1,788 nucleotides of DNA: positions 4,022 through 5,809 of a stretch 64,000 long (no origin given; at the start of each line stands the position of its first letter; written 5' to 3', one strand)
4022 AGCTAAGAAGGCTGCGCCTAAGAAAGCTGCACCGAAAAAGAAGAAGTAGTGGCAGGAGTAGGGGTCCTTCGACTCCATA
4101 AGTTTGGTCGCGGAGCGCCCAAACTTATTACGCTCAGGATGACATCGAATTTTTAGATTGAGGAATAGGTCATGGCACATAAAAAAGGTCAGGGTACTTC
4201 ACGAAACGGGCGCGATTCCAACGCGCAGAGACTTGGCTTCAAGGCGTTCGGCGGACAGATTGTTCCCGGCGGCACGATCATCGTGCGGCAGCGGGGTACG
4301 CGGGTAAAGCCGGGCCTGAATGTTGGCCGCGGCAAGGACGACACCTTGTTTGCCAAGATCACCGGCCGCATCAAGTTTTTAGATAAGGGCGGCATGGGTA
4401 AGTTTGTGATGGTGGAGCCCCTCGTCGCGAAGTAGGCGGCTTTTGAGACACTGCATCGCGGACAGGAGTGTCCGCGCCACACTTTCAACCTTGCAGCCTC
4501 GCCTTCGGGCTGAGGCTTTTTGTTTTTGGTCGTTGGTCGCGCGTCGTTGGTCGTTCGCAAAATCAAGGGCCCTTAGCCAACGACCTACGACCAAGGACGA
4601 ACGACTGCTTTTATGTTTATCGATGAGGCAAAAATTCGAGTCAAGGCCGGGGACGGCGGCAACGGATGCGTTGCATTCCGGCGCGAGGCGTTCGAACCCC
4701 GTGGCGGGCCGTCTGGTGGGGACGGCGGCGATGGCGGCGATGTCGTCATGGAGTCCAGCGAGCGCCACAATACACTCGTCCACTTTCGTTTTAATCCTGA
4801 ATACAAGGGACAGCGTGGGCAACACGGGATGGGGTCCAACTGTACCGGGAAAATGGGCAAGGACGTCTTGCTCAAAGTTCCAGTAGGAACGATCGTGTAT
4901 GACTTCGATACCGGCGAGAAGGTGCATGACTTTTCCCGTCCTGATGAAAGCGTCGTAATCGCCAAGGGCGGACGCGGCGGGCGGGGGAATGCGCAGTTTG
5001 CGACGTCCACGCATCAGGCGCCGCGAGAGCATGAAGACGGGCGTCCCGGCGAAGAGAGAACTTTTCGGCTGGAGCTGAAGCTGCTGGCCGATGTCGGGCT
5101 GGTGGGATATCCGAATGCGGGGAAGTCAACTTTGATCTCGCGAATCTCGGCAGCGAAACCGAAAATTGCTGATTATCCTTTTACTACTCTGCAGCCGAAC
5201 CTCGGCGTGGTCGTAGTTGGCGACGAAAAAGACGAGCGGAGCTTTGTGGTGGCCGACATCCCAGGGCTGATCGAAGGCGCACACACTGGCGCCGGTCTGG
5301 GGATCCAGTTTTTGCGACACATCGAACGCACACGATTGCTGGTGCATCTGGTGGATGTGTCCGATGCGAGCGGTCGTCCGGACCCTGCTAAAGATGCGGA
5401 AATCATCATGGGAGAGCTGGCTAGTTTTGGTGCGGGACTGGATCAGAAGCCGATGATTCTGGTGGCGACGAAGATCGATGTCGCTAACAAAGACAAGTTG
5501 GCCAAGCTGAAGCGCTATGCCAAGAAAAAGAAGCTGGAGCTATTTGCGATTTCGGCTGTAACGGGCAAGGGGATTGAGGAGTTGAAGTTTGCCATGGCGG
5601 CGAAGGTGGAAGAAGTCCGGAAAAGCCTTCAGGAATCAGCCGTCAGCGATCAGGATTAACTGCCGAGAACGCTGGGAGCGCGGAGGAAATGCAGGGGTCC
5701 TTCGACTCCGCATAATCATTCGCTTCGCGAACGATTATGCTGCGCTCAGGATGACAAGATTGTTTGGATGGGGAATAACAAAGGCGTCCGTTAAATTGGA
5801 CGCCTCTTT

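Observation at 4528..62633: Superfamily of heptamer-periodic short tandem arrays, mostly paired as hairpins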

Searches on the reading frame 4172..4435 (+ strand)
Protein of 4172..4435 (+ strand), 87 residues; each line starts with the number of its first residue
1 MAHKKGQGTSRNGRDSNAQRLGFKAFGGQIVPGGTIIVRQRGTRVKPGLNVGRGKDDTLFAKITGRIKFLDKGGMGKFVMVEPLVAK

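Call 34: find_encoding_contigs(protein=window:4172-4435:+, flank=8000, max_places=10)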
Protein window:4172-4435:+ (87 aa): 21 contigs read that carry it; 10 places shown.
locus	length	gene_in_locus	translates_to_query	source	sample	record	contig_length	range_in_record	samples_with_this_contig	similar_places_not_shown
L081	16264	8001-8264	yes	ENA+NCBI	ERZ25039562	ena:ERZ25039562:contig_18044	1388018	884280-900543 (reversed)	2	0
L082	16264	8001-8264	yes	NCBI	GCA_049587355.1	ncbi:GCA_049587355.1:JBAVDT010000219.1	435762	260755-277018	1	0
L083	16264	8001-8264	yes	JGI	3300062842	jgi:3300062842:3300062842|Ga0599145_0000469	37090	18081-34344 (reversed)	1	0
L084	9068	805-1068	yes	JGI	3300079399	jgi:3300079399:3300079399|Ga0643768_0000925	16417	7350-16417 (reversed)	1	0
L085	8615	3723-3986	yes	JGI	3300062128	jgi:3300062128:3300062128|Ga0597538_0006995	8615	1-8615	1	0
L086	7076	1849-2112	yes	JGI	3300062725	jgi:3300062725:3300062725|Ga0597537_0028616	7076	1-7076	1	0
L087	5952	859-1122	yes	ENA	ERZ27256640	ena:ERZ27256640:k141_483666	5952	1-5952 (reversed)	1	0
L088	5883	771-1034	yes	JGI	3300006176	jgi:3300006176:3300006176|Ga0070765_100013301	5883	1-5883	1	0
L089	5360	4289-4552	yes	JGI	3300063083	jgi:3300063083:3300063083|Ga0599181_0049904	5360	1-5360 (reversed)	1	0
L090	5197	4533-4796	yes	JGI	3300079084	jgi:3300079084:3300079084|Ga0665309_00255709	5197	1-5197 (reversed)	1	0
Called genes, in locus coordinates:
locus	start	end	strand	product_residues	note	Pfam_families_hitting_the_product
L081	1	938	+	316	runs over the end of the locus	PF00069:Pkinase, PF01636:APH (faint), PF07714:PK_Tyr_Ser-Thr, PF03109:ABC1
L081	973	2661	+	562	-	PF07676:PD40 (faint), PF26549:Tricorn_N (weak), PF26550:Tricorn_2nd, PF02897:Peptidase_S9_N (faint)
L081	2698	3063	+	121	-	PF00190:Cupin_1 (faint), PF07883:Cupin_2, PF02311:AraC_binding (weak)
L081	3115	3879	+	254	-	PF01925:TauE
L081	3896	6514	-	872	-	PF00069:Pkinase, PF01636:APH (weak), PF07714:PK_Tyr_Ser-Thr, PF03109:ABC1 (weak), PF00930:DPPIV_N (faint), PF07676:PD40 (faint), PF26549:Tricorn_N, PF26550:Tricorn_2nd, +1 more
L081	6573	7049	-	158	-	PF13474:SnoaL_3, PF08332:CaMKII_AD (weak)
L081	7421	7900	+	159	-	PF00829:Ribosomal_L21p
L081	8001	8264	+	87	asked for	PF01016:Ribosomal_L27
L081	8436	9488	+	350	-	PF01018:GTP1_OBG, PF01926:MMR_HSR1, PF02421:FeoB_N (weak)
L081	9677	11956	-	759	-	PF13493:DUF4118, PF00989:PAS (faint), PF13188:PAS_8, PF13426:PAS_9, PF00512:HisKA, PF02518:HATPase_c, PF00072:Response_reg, PF07238:PilZ (weak)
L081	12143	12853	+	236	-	PF01467:CTP_transf_like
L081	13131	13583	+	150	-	PF02410:RsfS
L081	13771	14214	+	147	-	PF02590:SPOUT_MTase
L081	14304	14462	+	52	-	-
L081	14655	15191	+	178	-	PF02572:CobA_CobO_BtuR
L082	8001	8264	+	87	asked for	PF01016:Ribosomal_L27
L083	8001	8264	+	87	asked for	PF01016:Ribosomal_L27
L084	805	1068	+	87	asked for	PF01016:Ribosomal_L27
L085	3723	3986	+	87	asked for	PF01016:Ribosomal_L27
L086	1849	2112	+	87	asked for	PF01016:Ribosomal_L27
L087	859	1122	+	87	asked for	PF01016:Ribosomal_L27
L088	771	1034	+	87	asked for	PF01016:Ribosomal_L27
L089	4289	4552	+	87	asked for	PF01016:Ribosomal_L27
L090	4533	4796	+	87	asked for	PF01016:Ribosomal_L27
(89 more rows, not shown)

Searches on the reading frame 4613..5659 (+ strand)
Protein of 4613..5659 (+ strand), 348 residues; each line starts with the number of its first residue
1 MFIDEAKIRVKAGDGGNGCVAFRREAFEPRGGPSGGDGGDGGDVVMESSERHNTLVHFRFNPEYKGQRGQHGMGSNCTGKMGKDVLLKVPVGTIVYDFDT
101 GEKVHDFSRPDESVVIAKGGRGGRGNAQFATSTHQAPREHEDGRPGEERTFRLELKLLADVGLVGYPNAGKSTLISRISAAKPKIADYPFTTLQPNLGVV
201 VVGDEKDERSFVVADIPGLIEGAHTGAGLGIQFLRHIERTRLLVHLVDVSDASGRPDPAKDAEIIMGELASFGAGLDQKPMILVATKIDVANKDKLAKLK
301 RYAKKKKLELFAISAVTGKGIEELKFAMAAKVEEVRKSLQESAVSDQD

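Call 7: find_related_loci(query=window:4613-5659:+, collection=genome_contigs, flank=10000)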
Query window:4613-5659:+ (348 aa) in genome_contigs; peptide patterns used: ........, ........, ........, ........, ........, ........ (x = any residue, [..] = any of these).
600 stretches matched a pattern (row limit reached: there are more); 420 encode a relative of the query (tblastn E <= 1e-3); the best 80 are kept; 80 distinct loci.
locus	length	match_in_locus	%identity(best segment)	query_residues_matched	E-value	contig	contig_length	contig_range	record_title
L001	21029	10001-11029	85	1-343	0e+0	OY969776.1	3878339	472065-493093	MAG: Terriglobia bacterium isolate MFD00008.bin.1.63 genome assembly, chromosome: 1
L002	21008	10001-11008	87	1-336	0e+0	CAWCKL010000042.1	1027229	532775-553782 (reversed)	MAG: uncultured Acidobacteriota bacterium isolate MFD01248.bin.1.17 genome assembly, contig: contig_5871, whole genome s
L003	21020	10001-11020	86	1-342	2e-180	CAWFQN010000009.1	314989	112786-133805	MAG: uncultured Acidobacteriota bacterium isolate MFD05705.bin.1.7 genome assembly, contig: contig_29676, whole genome s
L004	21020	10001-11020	85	1-342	7e-179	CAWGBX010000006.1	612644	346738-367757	MAG: uncultured Acidobacteriota bacterium isolate MFD06435.bin.2.10 genome assembly, contig: contig_32892, whole genome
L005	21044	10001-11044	83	1-348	5e-178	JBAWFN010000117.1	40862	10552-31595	MAG: Terriglobales bacterium isolate MFD01509_ilm_asm_bin21 k127_378818, whole genome shotgun sequence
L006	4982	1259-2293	82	1-345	0e+0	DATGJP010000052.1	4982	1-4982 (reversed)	MAG TPA_asm: Bryobacteraceae bacterium isolate SMAG_U9836 k141_251152, whole genome shotgun sequence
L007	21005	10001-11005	85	1-335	7e-175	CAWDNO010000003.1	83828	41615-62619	MAG: uncultured Acidobacteriota bacterium isolate MFD03346.bin.2.94 genome assembly, contig: contig_19136, whole genome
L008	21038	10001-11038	81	1-346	3e-174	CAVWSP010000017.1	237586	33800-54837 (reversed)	MAG: Terriglobia bacterium isolate MFD05442.bin.2.67 genome assembly, contig: contig_42737, whole genome shotgun sequenc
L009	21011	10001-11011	83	1-337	2e-174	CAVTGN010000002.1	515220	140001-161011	MAG: Terriglobia bacterium isolate MFD06526.bin.2.110 genome assembly, contig: contig_1120, whole genome shotgun sequenc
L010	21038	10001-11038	80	1-345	4e-174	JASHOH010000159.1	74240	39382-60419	MAG: Candidatus Sulfotelmatobacter sp. isolate JOPF018 JOPF_N04C_contig_143992, whole genome shotgun sequence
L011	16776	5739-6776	82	1-348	4e-174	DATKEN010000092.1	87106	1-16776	MAG TPA_asm: Terriglobales bacterium isolate SMAG_U14500 k141_1375433, whole genome shotgun sequence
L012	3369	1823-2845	81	1-341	0e+0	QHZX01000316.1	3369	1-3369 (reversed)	MAG: Acidobacteria bacterium isolate gp1 AA144 14_1009_05_20cm_scaffold_27977_curated, whole genome shotgun sequence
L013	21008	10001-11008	83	1-336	2e-172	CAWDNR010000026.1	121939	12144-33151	MAG: Terriglobia bacterium isolate MFD03346.bin.2.88 genome assembly, contig: contig_9422, whole genome shotgun sequence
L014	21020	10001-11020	81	1-340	1e-172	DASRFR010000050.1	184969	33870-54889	MAG TPA_asm: Terriglobales bacterium isolate SMAG_U10037 k141_2247406, whole genome shotgun sequence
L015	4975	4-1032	82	1-343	1e-176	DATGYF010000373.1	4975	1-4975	MAG TPA_asm: Terriglobales bacterium isolate SMAG_U10628 k141_439853, whole genome shotgun sequence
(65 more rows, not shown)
